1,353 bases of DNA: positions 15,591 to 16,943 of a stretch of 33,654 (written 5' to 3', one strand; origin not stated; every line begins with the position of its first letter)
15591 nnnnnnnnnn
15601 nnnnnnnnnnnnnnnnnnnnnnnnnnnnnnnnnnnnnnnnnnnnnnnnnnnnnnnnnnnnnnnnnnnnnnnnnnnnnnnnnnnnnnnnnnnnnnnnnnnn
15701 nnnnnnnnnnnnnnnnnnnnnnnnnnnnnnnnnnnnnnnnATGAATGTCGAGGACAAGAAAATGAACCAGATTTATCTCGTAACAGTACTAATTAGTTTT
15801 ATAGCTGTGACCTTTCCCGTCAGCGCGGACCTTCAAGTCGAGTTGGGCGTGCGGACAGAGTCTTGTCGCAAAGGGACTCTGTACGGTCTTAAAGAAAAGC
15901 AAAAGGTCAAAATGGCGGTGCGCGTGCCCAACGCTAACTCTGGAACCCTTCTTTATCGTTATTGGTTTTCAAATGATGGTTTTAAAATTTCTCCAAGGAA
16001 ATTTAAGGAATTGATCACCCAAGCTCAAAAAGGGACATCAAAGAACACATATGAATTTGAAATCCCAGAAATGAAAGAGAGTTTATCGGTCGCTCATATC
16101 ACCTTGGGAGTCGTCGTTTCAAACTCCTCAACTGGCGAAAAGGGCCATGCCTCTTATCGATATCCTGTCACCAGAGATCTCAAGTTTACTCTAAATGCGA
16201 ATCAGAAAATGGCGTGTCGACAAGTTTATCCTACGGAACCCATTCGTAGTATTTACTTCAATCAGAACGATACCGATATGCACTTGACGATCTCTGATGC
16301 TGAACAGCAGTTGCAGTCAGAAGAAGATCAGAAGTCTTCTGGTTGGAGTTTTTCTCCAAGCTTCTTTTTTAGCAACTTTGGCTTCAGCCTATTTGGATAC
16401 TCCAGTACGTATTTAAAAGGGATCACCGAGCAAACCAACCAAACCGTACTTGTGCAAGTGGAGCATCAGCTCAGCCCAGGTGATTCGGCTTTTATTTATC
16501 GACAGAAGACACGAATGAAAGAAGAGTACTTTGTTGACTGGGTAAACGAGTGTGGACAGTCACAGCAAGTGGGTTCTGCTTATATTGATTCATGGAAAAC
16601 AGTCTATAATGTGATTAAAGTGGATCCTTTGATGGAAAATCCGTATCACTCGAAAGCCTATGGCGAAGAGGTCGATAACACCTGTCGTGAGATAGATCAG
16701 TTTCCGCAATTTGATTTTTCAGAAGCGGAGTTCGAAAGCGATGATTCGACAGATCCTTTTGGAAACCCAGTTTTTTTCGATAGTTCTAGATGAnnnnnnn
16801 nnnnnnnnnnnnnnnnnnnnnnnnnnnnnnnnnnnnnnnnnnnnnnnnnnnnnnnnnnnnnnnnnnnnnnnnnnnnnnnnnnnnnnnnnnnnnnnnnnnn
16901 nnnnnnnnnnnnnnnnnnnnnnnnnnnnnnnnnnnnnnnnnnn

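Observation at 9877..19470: Candidate undescribed synthase-dependent exopolysaccharide system built around an NfrB-type synthase and WecB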

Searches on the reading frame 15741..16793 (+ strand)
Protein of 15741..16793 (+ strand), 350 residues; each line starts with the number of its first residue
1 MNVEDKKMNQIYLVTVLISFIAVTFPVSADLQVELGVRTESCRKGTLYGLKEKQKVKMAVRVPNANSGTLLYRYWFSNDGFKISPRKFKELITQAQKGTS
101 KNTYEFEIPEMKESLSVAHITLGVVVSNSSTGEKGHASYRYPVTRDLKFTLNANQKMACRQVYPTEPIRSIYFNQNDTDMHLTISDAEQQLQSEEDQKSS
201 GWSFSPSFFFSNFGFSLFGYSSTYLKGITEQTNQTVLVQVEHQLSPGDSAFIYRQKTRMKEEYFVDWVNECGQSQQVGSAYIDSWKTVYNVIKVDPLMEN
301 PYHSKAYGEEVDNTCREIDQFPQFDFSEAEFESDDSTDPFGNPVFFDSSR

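Call 4: search_protein_families(library=pfam, proteins=[window:15741-16793:+], max_evalue=0.1)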
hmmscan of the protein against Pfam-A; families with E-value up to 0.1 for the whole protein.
window:15741-16793:+ (350 aa): 0 families

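Call 5: search_protein_families(library=ncbifam, proteins=[window:15741-16793:+], max_evalue=0.1)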
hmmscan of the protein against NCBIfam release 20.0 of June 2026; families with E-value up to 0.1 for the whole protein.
window:15741-16793:+ (350 aa): 0 families

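Call 49: search_protein_representatives(protein=window:15762-16793:+)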
Query: 343 residues. Proteins with E-value up to 0.001 (for the whole library): 27; up to 1e-10: 16; up to 1e-30: 5. The best 27 are listed.
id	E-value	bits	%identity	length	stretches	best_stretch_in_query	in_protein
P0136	2.4e-230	779.6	100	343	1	1-343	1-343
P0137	5.7e-55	203.2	40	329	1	15-319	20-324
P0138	6.1e-50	186.7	35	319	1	6-318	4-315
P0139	7.2e-48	179.9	35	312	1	32-313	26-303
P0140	6.1e-42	160.4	36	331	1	47-314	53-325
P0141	2.5e-19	86.1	28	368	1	143-314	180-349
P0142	3.2e-17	79.2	25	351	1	60-313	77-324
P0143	4.1e-17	78.8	27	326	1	65-313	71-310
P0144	2.0e-15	73.3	27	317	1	38-315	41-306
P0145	2.4e-15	73.0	27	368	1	65-316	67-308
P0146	2.4e-14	69.7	28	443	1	67-309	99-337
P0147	1.5e-12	63.8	24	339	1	68-317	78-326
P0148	2.4e-12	63.2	30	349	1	80-293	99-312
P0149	7.3e-12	61.6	25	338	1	60-319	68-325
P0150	2.9e-11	59.6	23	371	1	90-318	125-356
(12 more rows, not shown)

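Call 59: predict_structure(alignment_id=A4)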
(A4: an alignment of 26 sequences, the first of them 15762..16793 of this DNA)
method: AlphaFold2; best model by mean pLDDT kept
length: 343 residues; sequences in the alignment: 26
mean_pLDDT: 78.0   pTM: 0.60
mean pLDDT of the five models: 78.0, 77.9, 77.2, 76.5, 76.0
residues with pLDDT >= 90: 140; 70-90: 92; 50-70: 76; < 50: 35
segments of 3 or more residues with pLDDT < 50: 183-191, 215-227, 323-327, 339-343
pLDDT, mean of each block of 10 residues (from residue 1): 63 59 88 88 94 87 90 86 72 79 88 94 91 94 80 91 90 84 48 55 55 46 45 85 93 91 92 88 91 85 92 73 51 55 36
secondary structure, 60 per line:
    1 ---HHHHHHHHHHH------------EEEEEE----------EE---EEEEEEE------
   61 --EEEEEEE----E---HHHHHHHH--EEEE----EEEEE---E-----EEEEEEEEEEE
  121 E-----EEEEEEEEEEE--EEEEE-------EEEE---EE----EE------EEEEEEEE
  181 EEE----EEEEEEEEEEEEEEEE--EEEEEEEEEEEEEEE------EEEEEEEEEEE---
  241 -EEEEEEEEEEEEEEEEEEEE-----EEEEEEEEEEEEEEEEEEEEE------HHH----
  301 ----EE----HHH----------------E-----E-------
elements in order: H4-14 E27-32 E48-54 E63-69 H78-85 E88-91 E96-100 E110-121 E127-137 E140-144 E152-155 E173-183 E188-203 E206-220 E227-237 E242-261 E267-287

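Call 61: fold_search(model_id=the predicted structure, library=pdb)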
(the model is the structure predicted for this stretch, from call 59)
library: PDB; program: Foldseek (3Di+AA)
matches with E <= 10: 1237; with E <= 0.001: 9
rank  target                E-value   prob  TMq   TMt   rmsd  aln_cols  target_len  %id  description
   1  5zu4_B                2.9e-05  0.99  0.20  0.21  24.4       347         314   10  Crystal structure of Lamprey immune protein (released 2019-06-12)
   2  5zu4_A                7.8e-05  0.99  0.19  0.20  24.2       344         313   10  Crystal structure of Lamprey immune protein (released 2019-06-12)
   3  4znq_A                1.7e-04  0.99  0.22  0.24  24.5       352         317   11  Crystal structure of Dln1 complexed with Man(alpha1-2)Man (released 2016-01-20)
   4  4zno_A                1.8e-04  0.98  0.20  0.21  24.1       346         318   11  Crystal structure of Dln1 complexed with sucrose (released 2016-01-20)
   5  4be6_A                2.2e-04  1.00  0.20  0.28  24.5       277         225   10  V. cholera biofilm scaffolding protein RbmA (released 2013-12-18)
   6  4be5_A                2.7e-04  0.99  0.19  0.27  23.7       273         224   10  V. cholera biofilm scaffolding protein RbmA (released 2013-12-18)
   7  4kkr_A                3.3e-04  1.00  0.21  0.30  23.8       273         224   12  Crystal structure of Vibrio cholerae RbmA (crystal form 3) (released 2013-05-22)
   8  6kzb_A                7.3e-04  0.99  0.22  0.13  19.2       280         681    9  Transglutaminase2 complexed with calcium (released 2020-12-09)
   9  6a8p_A                9.9e-04  1.00  0.22  0.12  19.7       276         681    8  Transglutaminase 2 mutant G224V in complex with GTP (released 2018-09-26)
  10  4kkp_A                1.0e-03  0.94  0.20  0.27  23.7       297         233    9  Crystal structure of Vibrio cholerae RbmA (crystal form 2) (released 2013-05-22)
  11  6cpd_A                1.2e-03  1.00  0.23  0.50   5.5       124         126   13  Crystal structure of PmoD soluble domain from Methylocystis sp. ATCC 49242 (Rockwell) (released 2018-10-31)
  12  5dza                  1.3e-03  0.92  0.22  0.23  22.2       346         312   10  Streptococcus agalactiae AgI/II polypeptide BspA C terminal domain (WT) (released 2016-06-22)
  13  6cpd_B                1.4e-03  1.00  0.22  0.49   6.6       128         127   15  Crystal structure of PmoD soluble domain from Methylocystis sp. ATCC 49242 (Rockwell) (released 2018-10-31)
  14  6kzb_B                1.4e-03  0.96  0.21  0.12  19.6       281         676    9  Transglutaminase2 complexed with calcium (released 2020-12-09)
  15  5g50_B                1.4e-03  0.91  0.19  0.27  23.8       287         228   11  Vibrio cholerae scaffolding protein RbmA in complex with magnesium. (released 2017-11-29)
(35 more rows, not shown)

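Call 62: search_protein_families(library=pfam, alignment_id=A4, max_evalue=1)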
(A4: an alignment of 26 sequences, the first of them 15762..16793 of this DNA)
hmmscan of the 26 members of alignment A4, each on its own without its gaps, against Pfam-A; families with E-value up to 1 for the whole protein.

A. member 1, window:15762-16793:+ (343 aa): 0 families

B. families by the number of members that match (of 26 scanned): 14 families
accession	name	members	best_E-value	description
PF08584.16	Ribonuc_P_40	1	0.0021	Ribonuclease P 40kDa (Rpp40) subunit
PF02095.21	Extensin_1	1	0.0045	Extensin-like protein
PF14794.11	DUF4479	1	0.0093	Domain of unknown function (DUF4479)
PF23122.1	C2_ITFG1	1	0.015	ITFG1, C2 domain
PF12254.13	DNA_pol_alpha_N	1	0.028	DNA polymerase alpha subunit p180 N terminal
PF06448.16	DUF1081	1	0.084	Domain of Unknown Function (DUF1081)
PF11426.13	Tn7_TnsC_Int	1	0.099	Tn7 transposition regulator TnsC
PF01427.22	Peptidase_M15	1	0.1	D-ala-D-ala dipeptidase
PF17936.7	Big_6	1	0.12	Bacterial Ig domain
PF05191.20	ADK_lid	1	0.13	Adenylate kinase, active site lid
PF09864.15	MliC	1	0.16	Membrane-bound lysozyme-inhibitor of c-type lysozyme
PF10504.14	DUF2452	1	0.16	Protein of unknown function (DUF2452)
PF12894.13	ANAPC4_WD40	1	0.24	Anaphase-promoting complex subunit 4 WD40 domain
PF13388.11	DUF4106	1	0.7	Protein of unknown function (DUF4106)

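Call 64: find_encoding_contigs(protein=P0137, flank=10000, max_places=3)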
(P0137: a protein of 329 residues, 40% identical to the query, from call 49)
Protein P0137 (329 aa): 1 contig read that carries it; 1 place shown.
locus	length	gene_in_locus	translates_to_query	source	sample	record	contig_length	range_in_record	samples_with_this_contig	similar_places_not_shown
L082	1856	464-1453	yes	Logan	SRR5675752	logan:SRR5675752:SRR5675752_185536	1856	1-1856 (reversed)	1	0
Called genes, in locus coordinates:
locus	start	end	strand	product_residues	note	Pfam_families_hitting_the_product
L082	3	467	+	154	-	?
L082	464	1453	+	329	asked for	-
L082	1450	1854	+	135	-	?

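Call 65: find_encoding_contigs(protein=P0146, flank=10000, max_places=3)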
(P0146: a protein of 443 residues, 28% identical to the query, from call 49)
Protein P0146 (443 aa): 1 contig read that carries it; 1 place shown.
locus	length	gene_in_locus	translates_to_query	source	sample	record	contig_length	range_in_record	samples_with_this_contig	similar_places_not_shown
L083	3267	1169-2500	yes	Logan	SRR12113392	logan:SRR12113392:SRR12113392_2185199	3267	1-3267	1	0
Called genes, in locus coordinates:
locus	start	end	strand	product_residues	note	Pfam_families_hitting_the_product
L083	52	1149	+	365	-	-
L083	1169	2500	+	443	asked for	-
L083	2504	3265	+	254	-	?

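Call 68: find_encoding_contigs(protein=P0138, flank=10000, max_places=2)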
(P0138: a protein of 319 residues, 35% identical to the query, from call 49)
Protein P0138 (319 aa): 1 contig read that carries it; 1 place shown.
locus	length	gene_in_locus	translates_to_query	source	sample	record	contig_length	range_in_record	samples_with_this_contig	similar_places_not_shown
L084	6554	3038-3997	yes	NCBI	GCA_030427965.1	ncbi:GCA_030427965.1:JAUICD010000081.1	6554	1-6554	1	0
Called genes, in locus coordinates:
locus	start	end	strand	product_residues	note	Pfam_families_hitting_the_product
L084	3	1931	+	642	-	?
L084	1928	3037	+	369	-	-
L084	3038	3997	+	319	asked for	-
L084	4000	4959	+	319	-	-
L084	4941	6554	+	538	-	?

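Call 69: find_encoding_contigs(protein=P0139, flank=10000, max_places=2)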
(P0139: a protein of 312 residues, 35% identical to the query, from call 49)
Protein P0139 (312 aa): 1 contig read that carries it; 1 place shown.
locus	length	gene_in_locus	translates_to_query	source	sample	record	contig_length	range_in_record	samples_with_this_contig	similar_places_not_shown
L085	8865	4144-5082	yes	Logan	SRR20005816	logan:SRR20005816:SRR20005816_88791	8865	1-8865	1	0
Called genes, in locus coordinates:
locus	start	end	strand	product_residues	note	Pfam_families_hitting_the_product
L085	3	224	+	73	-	?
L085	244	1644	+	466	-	PF13641:Glyco_tranf_2_3, PF13632:Glyco_trans_2_3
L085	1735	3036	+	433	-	PF22612:GH113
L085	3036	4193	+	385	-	-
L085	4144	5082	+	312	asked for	-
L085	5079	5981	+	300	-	PF22612:GH113 (weak)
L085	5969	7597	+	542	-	PF10096:DUF2334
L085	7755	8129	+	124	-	-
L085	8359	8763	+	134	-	-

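Call 70: find_encoding_contigs(protein=P0140, flank=10000, max_places=2)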
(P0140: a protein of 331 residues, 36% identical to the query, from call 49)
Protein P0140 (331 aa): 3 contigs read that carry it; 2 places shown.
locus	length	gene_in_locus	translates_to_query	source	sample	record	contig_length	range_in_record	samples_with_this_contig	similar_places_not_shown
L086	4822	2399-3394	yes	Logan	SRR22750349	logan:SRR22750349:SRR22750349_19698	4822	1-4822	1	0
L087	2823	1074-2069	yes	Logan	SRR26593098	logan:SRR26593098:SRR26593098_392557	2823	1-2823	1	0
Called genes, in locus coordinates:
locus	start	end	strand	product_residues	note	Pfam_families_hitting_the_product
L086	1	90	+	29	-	?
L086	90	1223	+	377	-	PF02350:Epimerase_2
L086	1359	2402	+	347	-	-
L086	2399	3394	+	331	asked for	-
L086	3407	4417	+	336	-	-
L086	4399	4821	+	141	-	?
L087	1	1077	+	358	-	?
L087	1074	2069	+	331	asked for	-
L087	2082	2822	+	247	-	?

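Call 71: find_encoding_contigs(protein=P0150, flank=10000, max_places=2)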
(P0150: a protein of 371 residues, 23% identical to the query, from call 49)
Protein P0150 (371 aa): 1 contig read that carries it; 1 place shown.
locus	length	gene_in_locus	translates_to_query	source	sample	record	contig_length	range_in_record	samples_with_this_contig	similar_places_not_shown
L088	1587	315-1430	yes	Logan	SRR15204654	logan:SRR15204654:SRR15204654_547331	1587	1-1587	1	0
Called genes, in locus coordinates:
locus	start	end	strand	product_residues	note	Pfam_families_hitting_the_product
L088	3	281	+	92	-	?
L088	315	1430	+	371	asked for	-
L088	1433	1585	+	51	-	?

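Call 94: find_related_loci(query=A7, collection=metagenome_contigs, flank=10000)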
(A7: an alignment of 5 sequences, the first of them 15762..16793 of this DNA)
Query A7 (343 aa) in metagenome_contigs; peptide patterns used: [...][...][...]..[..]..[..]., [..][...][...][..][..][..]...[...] (x = any residue, [..] = any of these).
168 stretches matched a pattern, but none encodes a relative of the query by tblastn (E <= 1e-3).

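Call 101: fold_search(model_id=the predicted structure, library=viral)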
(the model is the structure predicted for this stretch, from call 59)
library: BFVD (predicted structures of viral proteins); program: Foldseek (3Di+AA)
matches with E <= 10: 623; with E <= 0.001: 6
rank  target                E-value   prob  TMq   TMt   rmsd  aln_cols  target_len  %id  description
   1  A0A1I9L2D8            1.1e-04  0.97  0.19  0.13  31.9       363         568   10  Hemagglutinin-like protein [Xanthomonas phage XAJ2]
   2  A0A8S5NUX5            1.5e-04  0.96  0.18  0.10  21.9       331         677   10  GDSL like Lipase Acylhydrolase [Myoviridae sp. cte5Z19]
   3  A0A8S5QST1            3.2e-04  1.00  0.25  0.16  20.3       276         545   13  Uncharacterized protein [Podoviridae sp. ctKS020]
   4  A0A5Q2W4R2            4.0e-04  0.99  0.21  0.25  17.5       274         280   12  (no name in the UniProt tables at hand)
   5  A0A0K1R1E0            5.2e-04  0.96  0.20  0.25  22.9       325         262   14  Membrane protein TE20 [Testudinid alphaherpesvirus 3]
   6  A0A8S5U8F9            7.8e-04  0.60  0.15  0.13  37.5       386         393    7  Clumping factor [Siphoviridae sp. ct9j27]
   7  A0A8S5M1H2            1.0e-03  0.82  0.18  0.08  23.6       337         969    8  Uncharacterized protein [Siphoviridae sp. ctLAw30]
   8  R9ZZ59                1.2e-03  0.85  0.20  0.19  22.1       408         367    7  (no name in the UniProt tables at hand)
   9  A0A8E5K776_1          1.5e-03  0.91  0.20  0.08  34.0       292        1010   10  (no name in the UniProt tables at hand)
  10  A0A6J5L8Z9            1.7e-03  0.99  0.23  0.36  23.4       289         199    9  Gliding motility-associated, C-terminal domain [uncultured Caudovirales phage]
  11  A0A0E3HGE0            2.2e-03  0.72  0.19  0.13  39.5       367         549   10  Virion structural protein [Synechococcus phage ACG-2014i]
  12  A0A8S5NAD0            2.3e-03  0.60  0.15  0.10  24.9       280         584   10  Uncharacterized protein (Fragment) [Siphoviridae sp. ctjd446]
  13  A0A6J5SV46            2.4e-03  0.95  0.22  0.15  21.3       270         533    8  Collagen triple helix repeat [uncultured Caudovirales phage]
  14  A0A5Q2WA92            2.4e-03  0.80  0.18  0.06  23.5       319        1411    9  (no name in the UniProt tables at hand)
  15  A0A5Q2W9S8            2.4e-03  0.66  0.17  0.15  29.3       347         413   10  (no name in the UniProt tables at hand)
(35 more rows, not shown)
